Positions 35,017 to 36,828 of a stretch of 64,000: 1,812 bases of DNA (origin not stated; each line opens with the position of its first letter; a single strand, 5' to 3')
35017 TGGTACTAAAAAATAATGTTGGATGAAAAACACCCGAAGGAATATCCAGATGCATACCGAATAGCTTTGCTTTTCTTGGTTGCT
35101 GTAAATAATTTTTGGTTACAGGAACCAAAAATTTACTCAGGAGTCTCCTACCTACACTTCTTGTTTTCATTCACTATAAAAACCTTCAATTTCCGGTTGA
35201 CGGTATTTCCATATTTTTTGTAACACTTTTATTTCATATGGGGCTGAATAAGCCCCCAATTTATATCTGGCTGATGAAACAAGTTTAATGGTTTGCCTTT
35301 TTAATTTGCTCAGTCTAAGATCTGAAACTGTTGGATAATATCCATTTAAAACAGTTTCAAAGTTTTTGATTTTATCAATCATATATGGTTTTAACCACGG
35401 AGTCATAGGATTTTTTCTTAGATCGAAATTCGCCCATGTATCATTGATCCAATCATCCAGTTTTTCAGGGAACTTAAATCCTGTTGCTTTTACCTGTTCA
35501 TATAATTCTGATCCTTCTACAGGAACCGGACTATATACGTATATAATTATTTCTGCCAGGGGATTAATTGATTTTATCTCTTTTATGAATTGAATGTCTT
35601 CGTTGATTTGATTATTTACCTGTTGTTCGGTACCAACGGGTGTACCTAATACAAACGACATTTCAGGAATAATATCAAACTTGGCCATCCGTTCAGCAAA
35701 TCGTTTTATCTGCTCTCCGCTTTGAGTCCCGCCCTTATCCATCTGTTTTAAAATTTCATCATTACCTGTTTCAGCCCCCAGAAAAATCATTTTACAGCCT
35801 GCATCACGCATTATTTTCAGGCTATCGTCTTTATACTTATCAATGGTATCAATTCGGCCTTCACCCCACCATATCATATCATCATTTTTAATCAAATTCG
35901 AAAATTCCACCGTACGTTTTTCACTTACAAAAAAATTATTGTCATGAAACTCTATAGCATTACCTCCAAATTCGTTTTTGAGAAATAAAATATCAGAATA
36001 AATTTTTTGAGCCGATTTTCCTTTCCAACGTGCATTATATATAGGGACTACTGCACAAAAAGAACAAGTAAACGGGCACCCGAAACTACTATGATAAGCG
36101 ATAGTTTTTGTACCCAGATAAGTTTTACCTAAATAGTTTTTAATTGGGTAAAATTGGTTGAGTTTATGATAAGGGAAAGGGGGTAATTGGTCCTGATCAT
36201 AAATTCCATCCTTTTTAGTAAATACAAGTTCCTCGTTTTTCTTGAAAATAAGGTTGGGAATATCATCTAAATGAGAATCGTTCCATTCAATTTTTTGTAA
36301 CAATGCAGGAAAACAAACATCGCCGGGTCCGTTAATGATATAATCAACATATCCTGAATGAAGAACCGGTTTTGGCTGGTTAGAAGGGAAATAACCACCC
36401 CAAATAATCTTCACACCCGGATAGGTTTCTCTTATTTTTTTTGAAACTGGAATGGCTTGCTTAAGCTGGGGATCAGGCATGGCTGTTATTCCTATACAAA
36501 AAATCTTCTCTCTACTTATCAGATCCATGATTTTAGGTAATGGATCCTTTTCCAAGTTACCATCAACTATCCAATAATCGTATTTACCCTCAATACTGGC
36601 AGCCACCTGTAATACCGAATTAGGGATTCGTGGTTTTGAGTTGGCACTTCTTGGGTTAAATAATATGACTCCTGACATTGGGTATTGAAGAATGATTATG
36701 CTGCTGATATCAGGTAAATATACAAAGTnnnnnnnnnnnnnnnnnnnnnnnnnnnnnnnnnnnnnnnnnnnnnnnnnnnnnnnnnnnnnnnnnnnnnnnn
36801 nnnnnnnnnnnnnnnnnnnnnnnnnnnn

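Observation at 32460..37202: Coupled operon: B12-binding radical SAM enzyme, NPPF methyltransferase, Wzx-like flippase and lipoprotein, led by a small membrane protein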

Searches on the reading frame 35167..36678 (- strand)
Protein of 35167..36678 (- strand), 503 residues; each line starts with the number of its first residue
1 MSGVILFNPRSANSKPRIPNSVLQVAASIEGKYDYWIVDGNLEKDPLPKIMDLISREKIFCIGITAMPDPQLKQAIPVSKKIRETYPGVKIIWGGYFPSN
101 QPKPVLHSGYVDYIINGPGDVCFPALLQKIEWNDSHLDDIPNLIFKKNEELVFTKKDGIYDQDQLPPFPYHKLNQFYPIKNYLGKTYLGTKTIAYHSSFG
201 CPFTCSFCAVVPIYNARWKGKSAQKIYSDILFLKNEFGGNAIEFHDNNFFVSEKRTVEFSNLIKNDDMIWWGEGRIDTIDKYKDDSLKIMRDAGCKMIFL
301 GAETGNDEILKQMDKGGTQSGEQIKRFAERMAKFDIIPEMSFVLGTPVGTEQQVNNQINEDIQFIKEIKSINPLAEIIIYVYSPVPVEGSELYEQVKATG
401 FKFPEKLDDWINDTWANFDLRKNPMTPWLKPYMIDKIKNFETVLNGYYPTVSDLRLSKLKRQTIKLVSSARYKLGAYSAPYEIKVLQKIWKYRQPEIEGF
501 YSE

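Call 3: search_protein_families(library=pfam, proteins=[window:35167-36678:-], max_evalue=0.1)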
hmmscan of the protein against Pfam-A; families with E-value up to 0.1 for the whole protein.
window:35167-36678:- (503 aa): 2 families
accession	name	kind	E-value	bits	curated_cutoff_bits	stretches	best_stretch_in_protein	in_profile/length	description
PF02310.24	B12-binding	-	4.5e-11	43.1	32.1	1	22-126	17-120/121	B12 binding domain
PF04055.27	Radical_SAM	-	1.2e-10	42.3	29.5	1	198-353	4-158/166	Radical SAM superfamily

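Call 4: search_protein_families(library=ncbifam, proteins=[window:35167-36678:-], max_evalue=0.1)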
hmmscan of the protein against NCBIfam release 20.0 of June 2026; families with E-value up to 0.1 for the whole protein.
window:35167-36678:- (503 aa): 22 families
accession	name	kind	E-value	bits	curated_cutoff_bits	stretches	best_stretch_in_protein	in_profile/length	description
TIGR02026.1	BchE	equivalog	8.3e-31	107.4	481.35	1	31-357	36-358/497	magnesium-protoporphyrin IX monomethyl ester anaerobic oxidative cyclase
TIGR03471.1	HpnJ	equivalog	6.3e-30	104.5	577.6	1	64-407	73-398/472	hopanoid biosynthesis associated radical SAM protein HpnJ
TIGR04479.1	bcpD_PhpK_rSAM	subfamily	7.3e-27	93.9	600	1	49-368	101-409/504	PhpK family radical SAM P-methyltransferase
NF050148.1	rSAM_ApyD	equivalog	4.9e-25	88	750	1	56-353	72-355/645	RiPP biosynthesis radical SAM protein ApyD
NF038361.1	rSAM_Sden_1168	equivalog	6.7e-21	74.4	575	1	109-399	197-476/560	Sden_1168 family B12-binding radical SAM P-methyltransferase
TIGR03975.1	rSAM_ocin_1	subfamily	1.8e-20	73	281.85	1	50-320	120-388/606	RiPP maturation radical SAM C-methyltransferase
TIGR04013.1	B12_SAM_MJ_1487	hypoth_equivalog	1.2e-19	70.4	251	2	52-227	36-186/382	TIGR04013 family B12-binding domain/radical SAM domain-containing protein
TIGR04385.1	B12_rSAM_cofa1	equivalog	2.2e-15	56.8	450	1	28-371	31-367/438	B12 lower ligand biosynthesis radical SAM protein BzaD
TIGR04072.2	rSAM_ladder_B12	equivalog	1.1e-14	54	360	1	76-360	87-345/443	lipid biosynthesis B12-binding/radical SAM protein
NF040546.1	rSAM_CUAEP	equivalog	1.4e-14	53.7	500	1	69-401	58-373/468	CUAEP/CCAEP-tail radical SAM (seleno)protein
NF033070.1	rSAM_AprD4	equivalog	7.1e-14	51.5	500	1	182-392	186-386/456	AprD4 family radical SAM diol-dehydratase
TIGR04014.1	B12_SAM_MJ_0865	equivalog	3.2e-13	49.2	360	1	80-386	62-350/434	methyl-coenzyme M reductase glutamine C-methyltransferase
TIGR04367.1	HpnR_B12_rSAM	equivalog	4.8e-12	45.2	650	1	72-315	74-306/490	hopanoid C-3 methylase HpnR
TIGR04190.1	B12_SAM_Ta0216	equivalog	5.1e-12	45.2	500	1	58-405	81-435/554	TIGR04190 family B12-binding domain/radical SAM domain protein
NF040542.1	rSAM_RCCLKC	equivalog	3e-11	43.1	450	1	71-353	61-339/423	arsinothricin biosynthesis radical SAM protein ArsL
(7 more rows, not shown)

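Call 5: find_homologous_proteins(query=window:35167-36678:-, max_evalue=1e-10)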
Query window:35167-36678:- (503 aa): 5660 proteins with E <= 1e-10 among 8000 candidates; the best 120 are listed.
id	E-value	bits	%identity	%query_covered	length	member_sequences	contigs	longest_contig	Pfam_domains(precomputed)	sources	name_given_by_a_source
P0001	0.0e+0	1174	100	100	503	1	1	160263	PF04055.28,PF02310.25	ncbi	-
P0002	0.0e+0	1025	84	100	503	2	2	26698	PF04055.28,PF02310.25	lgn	-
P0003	1.1e-295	999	84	99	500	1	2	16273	PF04055.28,PF02310.25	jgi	jgi:anaerobic magnesium-protoporphyrin IX monomethyl ester cyclase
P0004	7.2e-293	990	82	99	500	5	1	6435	PF04055.28,PF02310.25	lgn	-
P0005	9.5e-292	986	83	99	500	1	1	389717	PF04055.28,PF02310.25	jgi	-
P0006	7.7e-289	977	82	100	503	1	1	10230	PF04055.28,PF02310.25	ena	-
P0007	1.9e-286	969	81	100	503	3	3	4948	PF04055.28,PF02310.25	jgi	jgi:anaerobic magnesium-protoporphyrin IX monomethyl ester cyclase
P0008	2.0e-286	969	80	100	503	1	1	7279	PF04055.28,PF02310.25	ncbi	-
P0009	3.9e-283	958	81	100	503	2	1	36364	PF04055.28,PF02310.25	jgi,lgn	jgi:radical SAM superfamily enzyme YgiQ (UPF0313 family)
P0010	1.1e-282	957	79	100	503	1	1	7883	PF04055.28,PF02310.25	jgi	jgi:anaerobic magnesium-protoporphyrin IX monomethyl ester cyclase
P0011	3.0e-279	945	79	100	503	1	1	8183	PF04055.28,PF02310.25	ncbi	-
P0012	8.2e-279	944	79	100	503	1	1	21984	PF04055.28,PF02310.25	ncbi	-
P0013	8.5e-277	937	79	100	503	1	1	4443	PF04055.28,PF02310.25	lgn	-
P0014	2.1e-275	932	79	99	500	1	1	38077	PF04055.28,PF02310.25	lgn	-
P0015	6.2e-275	931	78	100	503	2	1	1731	PF04055.28,PF02310.25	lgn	-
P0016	8.6e-275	930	79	99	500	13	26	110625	PF04055.28,PF02310.25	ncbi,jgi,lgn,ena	jgi:anaerobic magnesium-protoporphyrin IX monomethyl ester cyclase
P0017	5.5e-274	928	78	99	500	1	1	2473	PF04055.28,PF02310.25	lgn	-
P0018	2.7e-268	909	77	100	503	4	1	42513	PF04055.28,PF02310.25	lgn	-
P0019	9.4e-258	874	74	99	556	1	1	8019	PF04055.28,PF02310.25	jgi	jgi:anaerobic magnesium-protoporphyrin IX monomethyl ester cyclase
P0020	3.4e-257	872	74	100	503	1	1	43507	PF04055.28,PF02310.25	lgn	-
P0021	7.6e-257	871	72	99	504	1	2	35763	PF04055.28,PF02310.25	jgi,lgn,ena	-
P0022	8.4e-255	865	73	99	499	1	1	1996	PF04055.28,PF02310.25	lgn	-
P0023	9.4e-254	861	74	99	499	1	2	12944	PF04055.28,PF02310.25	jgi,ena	jgi:anaerobic magnesium-protoporphyrin IX monomethyl ester cyclase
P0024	2.5e-253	860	73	99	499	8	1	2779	PF04055.28,PF02310.25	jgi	jgi:radical SAM superfamily enzyme YgiQ (UPF0313 family)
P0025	6.8e-251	852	73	99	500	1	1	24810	PF04055.28,PF02310.25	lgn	-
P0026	9.6e-251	851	72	99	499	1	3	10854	PF04055.28,PF02310.25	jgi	jgi:radical SAM superfamily enzyme YgiQ (UPF0313 family)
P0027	1.4e-250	851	73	99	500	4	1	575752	PF04055.28,PF02310.25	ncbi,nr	ncbi:MAG: B12-binding domain-containing radical SAM protein [Bacteroidia bacterium]|nr:B12-binding d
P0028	2.1e-250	850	72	99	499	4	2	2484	PF04055.28,PF02310.25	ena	-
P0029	2.3e-250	850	72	99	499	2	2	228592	PF04055.28,PF02310.25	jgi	jgi:radical SAM superfamily enzyme YgiQ (UPF0313 family)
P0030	2.6e-250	850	72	99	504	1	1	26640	PF04055.28,PF02310.25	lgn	-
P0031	3.0e-250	850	73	99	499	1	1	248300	PF04055.28,PF02310.25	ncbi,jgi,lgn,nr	ncbi:MAG TPA: radical SAM protein [Cytophagaceae bacterium]|nr:radical SAM protein [Cytophagaceae ba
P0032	1.3e-249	847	70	99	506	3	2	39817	PF04055.28,PF02310.25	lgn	-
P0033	1.5e-249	847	72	99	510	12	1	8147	PF04055.28,PF02310.25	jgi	jgi:radical SAM superfamily enzyme YgiQ (UPF0313 family)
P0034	2.1e-249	847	71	99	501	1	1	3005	PF04055.28,PF02310.25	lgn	-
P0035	2.6e-249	846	71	99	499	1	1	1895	PF04055.28,PF02310.25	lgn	-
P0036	3.2e-249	846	82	87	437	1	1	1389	PF04055.28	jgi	jgi:radical SAM superfamily enzyme YgiQ (UPF0313 family)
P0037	4.0e-249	846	72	99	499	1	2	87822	PF04055.28,PF02310.25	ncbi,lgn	-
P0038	5.0e-249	845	72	99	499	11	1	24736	PF04055.28,PF02310.25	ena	-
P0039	5.5e-249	845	72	99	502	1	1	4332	PF04055.28,PF02310.25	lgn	-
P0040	7.9e-249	845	72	99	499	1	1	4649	PF04055.28,PF02310.25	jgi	-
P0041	1.2e-248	844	72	99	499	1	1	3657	PF04055.28,PF02310.25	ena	-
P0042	1.3e-248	844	71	99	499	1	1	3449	PF04055.28,PF02310.25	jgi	jgi:anaerobic magnesium-protoporphyrin IX monomethyl ester cyclase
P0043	1.3e-248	844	72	99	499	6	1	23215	PF04055.28,PF02310.25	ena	-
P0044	1.6e-248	844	72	99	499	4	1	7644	PF04055.28,PF02310.25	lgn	-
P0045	1.8e-248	844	72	99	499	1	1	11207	PF04055.28,PF02310.25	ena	-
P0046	2.0e-248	843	72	99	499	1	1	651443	PF04055.28,PF02310.25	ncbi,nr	ncbi:MAG: B12-binding domain-containing radical SAM protein [Bacteroidetes bacterium]|nr:B12-binding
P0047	2.5e-248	843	71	99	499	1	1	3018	PF04055.28,PF02310.25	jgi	-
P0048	2.8e-248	843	72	99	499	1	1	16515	PF04055.28,PF02310.25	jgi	jgi:anaerobic magnesium-protoporphyrin IX monomethyl ester cyclase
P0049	3.2e-248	843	72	99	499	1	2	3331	PF04055.28,PF02310.25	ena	-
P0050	3.2e-248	843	72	99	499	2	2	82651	PF04055.28,PF02310.25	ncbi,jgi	jgi:radical SAM superfamily enzyme YgiQ (UPF0313 family)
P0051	6.2e-248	842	72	99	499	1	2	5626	PF04055.28,PF02310.25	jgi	-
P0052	1.3e-247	841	71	99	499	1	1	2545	PF04055.28,PF02310.25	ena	-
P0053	1.4e-247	841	71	99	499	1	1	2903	PF04055.28,PF02310.25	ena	-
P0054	1.5e-247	841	71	99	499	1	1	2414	PF04055.28,PF02310.25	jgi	jgi:radical SAM superfamily enzyme YgiQ (UPF0313 family)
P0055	2.1e-247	840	71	99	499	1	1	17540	PF04055.28,PF02310.25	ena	-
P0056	2.4e-247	840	71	99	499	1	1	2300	PF04055.28,PF02310.25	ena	-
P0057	3.0e-247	840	71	99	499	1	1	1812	PF04055.28,PF02310.25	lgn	-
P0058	4.0e-247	839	71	99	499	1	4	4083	PF04055.28,PF02310.25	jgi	jgi:radical SAM superfamily enzyme YgiQ (UPF0313 family)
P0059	4.2e-247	839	71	99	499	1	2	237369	PF04055.28,PF02310.25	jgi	-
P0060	5.3e-247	839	72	99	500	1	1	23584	PF04055.28,PF02310.25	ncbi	-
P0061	6.2e-247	839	71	99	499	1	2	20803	PF04055.28,PF02310.25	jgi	-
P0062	7.1e-247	838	71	99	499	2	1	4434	PF04055.28,PF02310.25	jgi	jgi:anaerobic magnesium-protoporphyrin IX monomethyl ester cyclase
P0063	7.1e-247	838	71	99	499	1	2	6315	PF04055.28,PF02310.25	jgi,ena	-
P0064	7.4e-247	838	71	99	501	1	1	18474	PF04055.28,PF02310.25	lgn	-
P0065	7.6e-247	838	71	99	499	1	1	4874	PF04055.28,PF02310.25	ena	-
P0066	8.0e-247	838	71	99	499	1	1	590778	PF04055.28,PF02310.25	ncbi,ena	-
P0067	8.1e-247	838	71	99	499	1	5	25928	PF04055.28,PF02310.25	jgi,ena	jgi:radical SAM superfamily enzyme YgiQ (UPF0313 family)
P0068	9.7e-247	838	71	99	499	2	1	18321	PF04055.28,PF02310.25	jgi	-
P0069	1.0e-246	838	71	99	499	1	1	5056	PF04055.28,PF02310.25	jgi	-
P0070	1.1e-246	838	71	99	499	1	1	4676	PF04055.28,PF02310.25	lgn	-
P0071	1.2e-246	838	72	99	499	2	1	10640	PF04055.28,PF02310.25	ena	-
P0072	1.2e-246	838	71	99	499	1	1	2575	PF04055.28,PF02310.25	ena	-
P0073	1.3e-246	837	70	99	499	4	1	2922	PF04055.28,PF02310.25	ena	-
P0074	1.4e-246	837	70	99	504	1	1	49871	PF04055.28,PF02310.25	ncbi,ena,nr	ncbi:MAG: radical SAM protein [Bacteroidetes bacterium]|nr:MAG: radical SAM protein [Bacteroidota ba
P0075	1.4e-246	837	71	99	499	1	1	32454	PF04055.28,PF02310.25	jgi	jgi:radical SAM superfamily enzyme YgiQ (UPF0313 family)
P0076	1.7e-246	837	71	99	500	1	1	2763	PF04055.28,PF02310.25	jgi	jgi:anaerobic magnesium-protoporphyrin IX monomethyl ester cyclase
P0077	1.7e-246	837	71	99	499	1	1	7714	PF04055.28,PF02310.25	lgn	-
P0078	1.9e-246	837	72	99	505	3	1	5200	PF04055.28,PF02310.25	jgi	-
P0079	2.1e-246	837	71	99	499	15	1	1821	PF04055.28,PF02310.25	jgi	jgi:anaerobic magnesium-protoporphyrin IX monomethyl ester cyclase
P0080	2.3e-246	837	71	99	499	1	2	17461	PF04055.28,PF02310.25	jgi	jgi:anaerobic magnesium-protoporphyrin IX monomethyl ester cyclase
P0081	3.2e-246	836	71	99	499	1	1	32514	PF04055.28,PF02310.25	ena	-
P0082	4.0e-246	836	72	99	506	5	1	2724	PF04055.28,PF02310.25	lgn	-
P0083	4.3e-246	836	71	99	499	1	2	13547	PF04055.28,PF02310.25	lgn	-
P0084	5.3e-246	835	71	99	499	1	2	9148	PF04055.28,PF02310.25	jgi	-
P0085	5.3e-246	835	71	99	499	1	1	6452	PF04055.28,PF02310.25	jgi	jgi:anaerobic magnesium-protoporphyrin IX monomethyl ester cyclase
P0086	5.7e-246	835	71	99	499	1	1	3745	PF04055.28,PF02310.25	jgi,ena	-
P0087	5.7e-246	835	71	99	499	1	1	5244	PF04055.28,PF02310.25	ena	-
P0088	6.1e-246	835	71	99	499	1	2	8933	PF04055.28,PF02310.25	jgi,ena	-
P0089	6.9e-246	835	71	99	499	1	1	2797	PF04055.28,PF02310.25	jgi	-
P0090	7.1e-246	835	71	99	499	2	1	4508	PF04055.28,PF02310.25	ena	-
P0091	8.1e-246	835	71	99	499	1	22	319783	PF04055.28,PF02310.25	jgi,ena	jgi:radical SAM superfamily enzyme YgiQ (UPF0313 family)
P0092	9.0e-246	835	71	99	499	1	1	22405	PF04055.28,PF02310.25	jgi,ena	-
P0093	9.4e-246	835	71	99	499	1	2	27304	PF04055.28,PF02310.25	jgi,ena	-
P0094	9.9e-246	835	73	99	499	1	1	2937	PF04055.28,PF02310.25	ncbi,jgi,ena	jgi:radical SAM superfamily enzyme YgiQ (UPF0313 family)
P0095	1.0e-245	835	69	99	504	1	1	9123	PF04055.28,PF02310.25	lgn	-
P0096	1.1e-245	834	71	99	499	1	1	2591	PF04055.28,PF02310.25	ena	-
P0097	1.1e-245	834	71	99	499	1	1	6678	PF04055.28,PF02310.25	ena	-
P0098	1.2e-245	834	71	99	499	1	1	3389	PF04055.28,PF02310.25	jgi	-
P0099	1.2e-245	834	70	99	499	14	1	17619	PF04055.28,PF02310.25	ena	-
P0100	1.5e-245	834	71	99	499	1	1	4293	PF04055.28,PF02310.25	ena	-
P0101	1.6e-245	834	71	99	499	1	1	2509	PF04055.28,PF02310.25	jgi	-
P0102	1.6e-245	834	71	99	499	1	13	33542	PF04055.28,PF02310.25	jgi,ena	jgi:radical SAM superfamily enzyme YgiQ (UPF0313 family)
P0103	1.7e-245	834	71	99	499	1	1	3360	PF04055.28,PF02310.25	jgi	-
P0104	1.8e-245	834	71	99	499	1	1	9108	PF04055.28,PF02310.25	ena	-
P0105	2.2e-245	833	71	99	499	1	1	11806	PF04055.28,PF02310.25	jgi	jgi:radical SAM superfamily enzyme YgiQ (UPF0313 family)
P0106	2.4e-245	833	71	99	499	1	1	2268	PF04055.28,PF02310.25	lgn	-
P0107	2.4e-245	833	72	99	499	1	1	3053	PF04055.28,PF02310.25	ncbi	ncbi:MAG: B12-binding domain-containing radical SAM protein [Ginsengibacter sp.]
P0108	2.6e-245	833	71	99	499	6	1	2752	PF04055.28,PF02310.25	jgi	-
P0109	3.2e-245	833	71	99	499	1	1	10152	PF04055.28,PF02310.25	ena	-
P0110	5.0e-245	832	71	99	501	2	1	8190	PF04055.28,PF02310.25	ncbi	-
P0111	5.6e-245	832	70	99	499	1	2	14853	PF04055.28,PF02310.25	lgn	-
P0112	5.9e-245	832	71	99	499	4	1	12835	PF04055.28,PF02310.25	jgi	-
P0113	6.0e-245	832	72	99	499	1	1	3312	PF04055.28,PF02310.25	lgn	-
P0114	8.1e-245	832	71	99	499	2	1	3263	PF04055.28,PF02310.25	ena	-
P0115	1.1e-244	831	70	99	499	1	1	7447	PF04055.28,PF02310.25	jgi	jgi:anaerobic magnesium-protoporphyrin IX monomethyl ester cyclase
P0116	2.4e-244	830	71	99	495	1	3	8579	PF04055.28,PF02310.25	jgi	-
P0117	2.5e-244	830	70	99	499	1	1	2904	PF04055.28,PF02310.25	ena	-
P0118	2.7e-244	830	69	99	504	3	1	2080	PF04055.28,PF02310.25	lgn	-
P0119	2.8e-244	830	71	99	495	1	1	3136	PF04055.28,PF02310.25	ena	-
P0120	2.8e-244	830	71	99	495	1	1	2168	PF04055.28,PF02310.25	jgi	-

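Call 8: find_encoding_contigs(protein=P0001, flank=10000, max_places=3)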
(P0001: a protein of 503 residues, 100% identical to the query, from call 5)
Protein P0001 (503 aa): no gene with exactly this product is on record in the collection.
